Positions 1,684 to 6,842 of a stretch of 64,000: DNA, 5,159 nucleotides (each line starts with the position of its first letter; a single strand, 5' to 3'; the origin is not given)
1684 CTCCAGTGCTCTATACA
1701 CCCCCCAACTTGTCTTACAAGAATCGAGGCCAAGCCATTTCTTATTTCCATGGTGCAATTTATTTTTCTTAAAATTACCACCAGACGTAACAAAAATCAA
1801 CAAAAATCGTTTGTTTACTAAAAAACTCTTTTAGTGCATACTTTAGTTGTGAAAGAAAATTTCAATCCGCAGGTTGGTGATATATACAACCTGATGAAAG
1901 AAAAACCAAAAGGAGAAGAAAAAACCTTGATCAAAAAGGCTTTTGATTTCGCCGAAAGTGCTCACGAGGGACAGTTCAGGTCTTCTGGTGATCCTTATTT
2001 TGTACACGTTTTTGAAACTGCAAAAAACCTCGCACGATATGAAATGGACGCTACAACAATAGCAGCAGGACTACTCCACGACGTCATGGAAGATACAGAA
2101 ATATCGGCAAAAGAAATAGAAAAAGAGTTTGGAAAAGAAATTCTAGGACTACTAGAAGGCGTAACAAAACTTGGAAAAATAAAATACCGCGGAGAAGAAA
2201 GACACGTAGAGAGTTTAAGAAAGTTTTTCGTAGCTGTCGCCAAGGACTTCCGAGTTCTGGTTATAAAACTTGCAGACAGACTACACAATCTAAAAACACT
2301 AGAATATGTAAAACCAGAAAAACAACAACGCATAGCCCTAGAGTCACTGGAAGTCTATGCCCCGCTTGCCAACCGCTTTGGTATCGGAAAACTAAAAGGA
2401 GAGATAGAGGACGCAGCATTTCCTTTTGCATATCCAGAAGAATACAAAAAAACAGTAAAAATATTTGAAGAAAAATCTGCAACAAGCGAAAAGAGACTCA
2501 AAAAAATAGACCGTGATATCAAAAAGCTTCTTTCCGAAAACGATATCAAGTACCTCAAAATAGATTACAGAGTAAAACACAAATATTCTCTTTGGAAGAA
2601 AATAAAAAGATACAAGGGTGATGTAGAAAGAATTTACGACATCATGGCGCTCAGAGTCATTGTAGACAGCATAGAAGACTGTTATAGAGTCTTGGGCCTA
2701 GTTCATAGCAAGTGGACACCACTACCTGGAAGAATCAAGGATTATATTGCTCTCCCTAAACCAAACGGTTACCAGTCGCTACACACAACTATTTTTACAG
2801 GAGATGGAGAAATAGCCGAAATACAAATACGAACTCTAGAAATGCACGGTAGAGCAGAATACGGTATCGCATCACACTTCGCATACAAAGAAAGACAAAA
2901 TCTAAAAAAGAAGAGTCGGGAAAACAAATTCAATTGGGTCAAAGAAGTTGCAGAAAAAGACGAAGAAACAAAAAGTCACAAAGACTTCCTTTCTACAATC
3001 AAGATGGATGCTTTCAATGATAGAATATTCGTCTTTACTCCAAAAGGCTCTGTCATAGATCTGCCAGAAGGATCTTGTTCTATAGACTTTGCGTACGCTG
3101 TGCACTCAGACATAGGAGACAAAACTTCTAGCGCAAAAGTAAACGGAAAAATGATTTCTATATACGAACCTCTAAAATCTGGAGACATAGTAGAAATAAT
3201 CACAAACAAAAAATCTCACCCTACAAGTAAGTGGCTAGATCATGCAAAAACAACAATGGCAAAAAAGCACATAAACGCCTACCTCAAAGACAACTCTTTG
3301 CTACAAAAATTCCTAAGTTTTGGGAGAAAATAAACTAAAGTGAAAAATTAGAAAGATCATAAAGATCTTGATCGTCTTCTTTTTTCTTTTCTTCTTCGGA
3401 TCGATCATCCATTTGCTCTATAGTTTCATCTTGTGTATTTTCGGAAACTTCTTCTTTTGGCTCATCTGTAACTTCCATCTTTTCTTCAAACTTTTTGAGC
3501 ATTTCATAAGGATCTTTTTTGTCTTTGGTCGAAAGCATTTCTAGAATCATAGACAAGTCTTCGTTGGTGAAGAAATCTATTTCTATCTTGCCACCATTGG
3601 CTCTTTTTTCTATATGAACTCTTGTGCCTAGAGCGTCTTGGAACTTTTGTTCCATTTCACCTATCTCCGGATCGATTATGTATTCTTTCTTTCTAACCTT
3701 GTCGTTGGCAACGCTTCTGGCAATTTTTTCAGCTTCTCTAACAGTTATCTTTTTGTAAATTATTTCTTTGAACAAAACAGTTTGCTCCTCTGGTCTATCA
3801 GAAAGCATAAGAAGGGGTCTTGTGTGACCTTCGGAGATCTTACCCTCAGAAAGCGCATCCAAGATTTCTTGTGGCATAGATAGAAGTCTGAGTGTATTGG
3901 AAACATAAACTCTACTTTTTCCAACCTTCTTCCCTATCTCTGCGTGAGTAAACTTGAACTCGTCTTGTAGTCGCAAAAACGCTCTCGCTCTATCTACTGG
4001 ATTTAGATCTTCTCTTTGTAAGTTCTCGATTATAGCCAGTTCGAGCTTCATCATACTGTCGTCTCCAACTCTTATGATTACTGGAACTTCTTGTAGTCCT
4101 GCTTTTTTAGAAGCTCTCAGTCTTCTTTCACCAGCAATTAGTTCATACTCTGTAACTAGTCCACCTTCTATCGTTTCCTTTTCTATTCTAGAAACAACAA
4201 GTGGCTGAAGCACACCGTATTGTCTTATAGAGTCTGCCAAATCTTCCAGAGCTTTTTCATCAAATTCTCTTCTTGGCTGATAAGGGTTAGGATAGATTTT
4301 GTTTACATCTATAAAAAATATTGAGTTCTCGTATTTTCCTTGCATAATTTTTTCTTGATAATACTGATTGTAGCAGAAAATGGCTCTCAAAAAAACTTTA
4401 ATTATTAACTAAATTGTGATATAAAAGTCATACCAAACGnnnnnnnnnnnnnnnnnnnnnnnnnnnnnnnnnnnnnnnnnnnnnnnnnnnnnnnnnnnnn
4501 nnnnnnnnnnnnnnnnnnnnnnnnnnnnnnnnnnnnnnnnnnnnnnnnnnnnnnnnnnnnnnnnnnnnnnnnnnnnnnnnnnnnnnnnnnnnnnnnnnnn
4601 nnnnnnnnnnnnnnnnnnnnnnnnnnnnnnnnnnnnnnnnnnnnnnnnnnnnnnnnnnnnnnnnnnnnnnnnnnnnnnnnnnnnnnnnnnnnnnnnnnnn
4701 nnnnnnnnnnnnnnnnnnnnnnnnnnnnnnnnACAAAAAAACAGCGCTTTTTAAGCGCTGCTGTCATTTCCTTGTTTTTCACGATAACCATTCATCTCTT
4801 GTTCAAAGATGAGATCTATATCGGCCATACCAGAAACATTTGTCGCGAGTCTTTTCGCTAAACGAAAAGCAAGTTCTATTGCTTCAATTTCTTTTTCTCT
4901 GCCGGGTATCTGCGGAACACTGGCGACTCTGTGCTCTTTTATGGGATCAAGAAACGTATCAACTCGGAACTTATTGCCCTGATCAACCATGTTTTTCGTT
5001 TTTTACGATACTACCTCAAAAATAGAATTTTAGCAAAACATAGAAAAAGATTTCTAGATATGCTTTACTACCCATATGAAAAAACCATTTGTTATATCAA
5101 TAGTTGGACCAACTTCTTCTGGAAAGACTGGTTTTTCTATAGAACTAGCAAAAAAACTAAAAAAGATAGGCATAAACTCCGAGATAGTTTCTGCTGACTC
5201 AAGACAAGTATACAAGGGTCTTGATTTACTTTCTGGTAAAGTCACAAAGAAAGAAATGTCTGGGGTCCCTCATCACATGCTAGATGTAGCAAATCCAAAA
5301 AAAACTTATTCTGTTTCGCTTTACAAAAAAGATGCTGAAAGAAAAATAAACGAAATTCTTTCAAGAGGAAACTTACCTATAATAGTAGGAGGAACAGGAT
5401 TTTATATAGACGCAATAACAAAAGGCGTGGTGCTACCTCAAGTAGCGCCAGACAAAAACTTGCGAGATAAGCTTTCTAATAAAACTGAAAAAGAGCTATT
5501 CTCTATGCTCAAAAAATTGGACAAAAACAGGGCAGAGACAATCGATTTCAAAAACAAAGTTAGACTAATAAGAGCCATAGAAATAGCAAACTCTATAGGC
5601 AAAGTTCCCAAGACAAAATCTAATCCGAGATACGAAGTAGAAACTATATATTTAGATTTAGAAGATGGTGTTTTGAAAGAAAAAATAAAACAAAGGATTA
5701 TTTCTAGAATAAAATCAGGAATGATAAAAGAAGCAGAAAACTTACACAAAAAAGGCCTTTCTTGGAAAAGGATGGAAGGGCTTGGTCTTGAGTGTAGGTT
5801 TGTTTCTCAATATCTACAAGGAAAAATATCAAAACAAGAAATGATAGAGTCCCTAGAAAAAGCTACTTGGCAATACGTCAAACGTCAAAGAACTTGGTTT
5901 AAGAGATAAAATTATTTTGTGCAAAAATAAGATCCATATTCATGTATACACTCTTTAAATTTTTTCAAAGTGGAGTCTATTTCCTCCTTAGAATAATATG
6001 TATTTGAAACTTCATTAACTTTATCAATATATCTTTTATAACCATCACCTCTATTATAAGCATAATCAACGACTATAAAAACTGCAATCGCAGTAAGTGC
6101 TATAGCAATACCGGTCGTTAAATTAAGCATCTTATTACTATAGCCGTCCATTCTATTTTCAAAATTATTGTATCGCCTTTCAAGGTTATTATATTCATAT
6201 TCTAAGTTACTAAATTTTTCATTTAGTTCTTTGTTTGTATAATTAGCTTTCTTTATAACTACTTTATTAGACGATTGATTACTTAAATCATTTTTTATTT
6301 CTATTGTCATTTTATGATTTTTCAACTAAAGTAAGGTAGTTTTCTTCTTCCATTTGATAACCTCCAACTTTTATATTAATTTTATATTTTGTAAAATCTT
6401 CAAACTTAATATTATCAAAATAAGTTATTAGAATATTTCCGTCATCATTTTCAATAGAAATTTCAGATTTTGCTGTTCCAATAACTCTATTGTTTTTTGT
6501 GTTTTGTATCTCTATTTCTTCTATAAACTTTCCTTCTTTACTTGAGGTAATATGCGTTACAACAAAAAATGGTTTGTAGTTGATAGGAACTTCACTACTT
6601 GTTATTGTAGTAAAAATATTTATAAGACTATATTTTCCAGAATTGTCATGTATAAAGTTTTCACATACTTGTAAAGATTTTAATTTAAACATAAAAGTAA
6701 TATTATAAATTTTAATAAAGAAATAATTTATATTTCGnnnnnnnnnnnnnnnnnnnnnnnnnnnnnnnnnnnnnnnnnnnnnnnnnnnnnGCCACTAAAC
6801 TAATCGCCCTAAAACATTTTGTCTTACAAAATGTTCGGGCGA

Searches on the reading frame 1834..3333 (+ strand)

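Call 51: search_protein_families(library=pfam, proteins=[window:1834-3333:+], max_evalue=0.0001)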
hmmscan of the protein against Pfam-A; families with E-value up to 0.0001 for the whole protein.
window:1834-3333:+ (499 aa): 4 families
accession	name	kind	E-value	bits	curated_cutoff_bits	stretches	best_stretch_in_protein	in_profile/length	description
PF13328.12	HD_4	-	1.4e-44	152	27.2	1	36-184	1-155/156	HD domain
PF04607.23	RelA_SpoT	-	1.7e-40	138.2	27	1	246-355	2-112/113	Region found in RelA / SpoT proteins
PF02824.27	TGS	-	8.3e-21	74.2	22.2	1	398-457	1-60/60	TGS domain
PF01966.28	HD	-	2.7e-07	31.3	22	1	55-152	1-115/116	HD domain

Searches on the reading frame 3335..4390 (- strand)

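Call 51: search_protein_families(library=pfam, proteins=[window:3335-4390:-], max_evalue=0.0001)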
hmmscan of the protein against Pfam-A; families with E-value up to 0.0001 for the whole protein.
window:3335-4390:- (351 aa): 3 families
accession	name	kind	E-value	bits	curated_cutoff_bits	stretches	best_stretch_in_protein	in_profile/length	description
PF17762.8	HTH_ParB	-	2.4e-31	108.3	22.6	1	127-227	1-100/102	ParB HTH domain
PF02195.25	ParB_N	-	7.3e-30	103.3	26.3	1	25-125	4-95/95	ParB N-terminal domain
PF23552.2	ParB_C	-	2.4e-09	36.9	23.8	1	240-286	2-49/50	ParB dimerisation domain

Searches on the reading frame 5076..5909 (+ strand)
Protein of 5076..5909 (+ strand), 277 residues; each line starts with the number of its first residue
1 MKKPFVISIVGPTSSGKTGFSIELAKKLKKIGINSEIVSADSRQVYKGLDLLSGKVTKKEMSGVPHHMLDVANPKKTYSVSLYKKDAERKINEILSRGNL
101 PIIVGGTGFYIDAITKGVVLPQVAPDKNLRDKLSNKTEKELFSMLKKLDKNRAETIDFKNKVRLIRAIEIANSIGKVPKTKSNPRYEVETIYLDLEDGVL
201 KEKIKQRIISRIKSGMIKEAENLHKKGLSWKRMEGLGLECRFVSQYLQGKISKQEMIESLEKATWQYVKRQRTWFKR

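Call 51: search_protein_families(library=pfam, proteins=[window:5076-5909:+], max_evalue=0.0001)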
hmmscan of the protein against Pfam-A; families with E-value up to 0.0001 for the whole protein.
window:5076-5909:+ (277 aa): 2 families
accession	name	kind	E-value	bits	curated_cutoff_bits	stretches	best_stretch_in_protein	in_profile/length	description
PF01715.23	IPPT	-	1.1e-65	222.2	23.6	1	44-277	1-242/243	IPP transferase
PF01745.22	IPT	-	9.1e-06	25.7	20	1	7-67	4-59/233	Isopentenyl transferase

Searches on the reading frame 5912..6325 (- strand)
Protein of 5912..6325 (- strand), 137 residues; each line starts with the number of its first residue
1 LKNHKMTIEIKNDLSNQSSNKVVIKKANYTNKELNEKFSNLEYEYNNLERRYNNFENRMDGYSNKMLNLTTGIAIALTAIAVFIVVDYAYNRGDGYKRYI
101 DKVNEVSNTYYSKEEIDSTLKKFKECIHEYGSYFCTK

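Call 51: search_protein_families(library=pfam, proteins=[window:5912-6325:-], max_evalue=0.0001)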
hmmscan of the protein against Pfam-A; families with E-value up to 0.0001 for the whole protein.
window:5912-6325:- (137 aa): 1 family
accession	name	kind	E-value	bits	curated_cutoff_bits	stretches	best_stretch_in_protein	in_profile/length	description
PF13851.11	GAS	-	7e-05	22.7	32.3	0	7-66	70-129/200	Growth-arrest specific micro-tubule binding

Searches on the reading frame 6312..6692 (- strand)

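Call 51: search_protein_families(library=pfam, proteins=[window:6312-6692:-], max_evalue=0.0001)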
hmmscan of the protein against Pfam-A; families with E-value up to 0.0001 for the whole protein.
window:6312-6692:- (126 aa): 1 family
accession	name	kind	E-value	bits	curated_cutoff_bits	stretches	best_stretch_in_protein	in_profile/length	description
PF22091.2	DUF6941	-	1e-12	48.9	27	1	9-115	5-118/125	Family of unknown function (DUF6941)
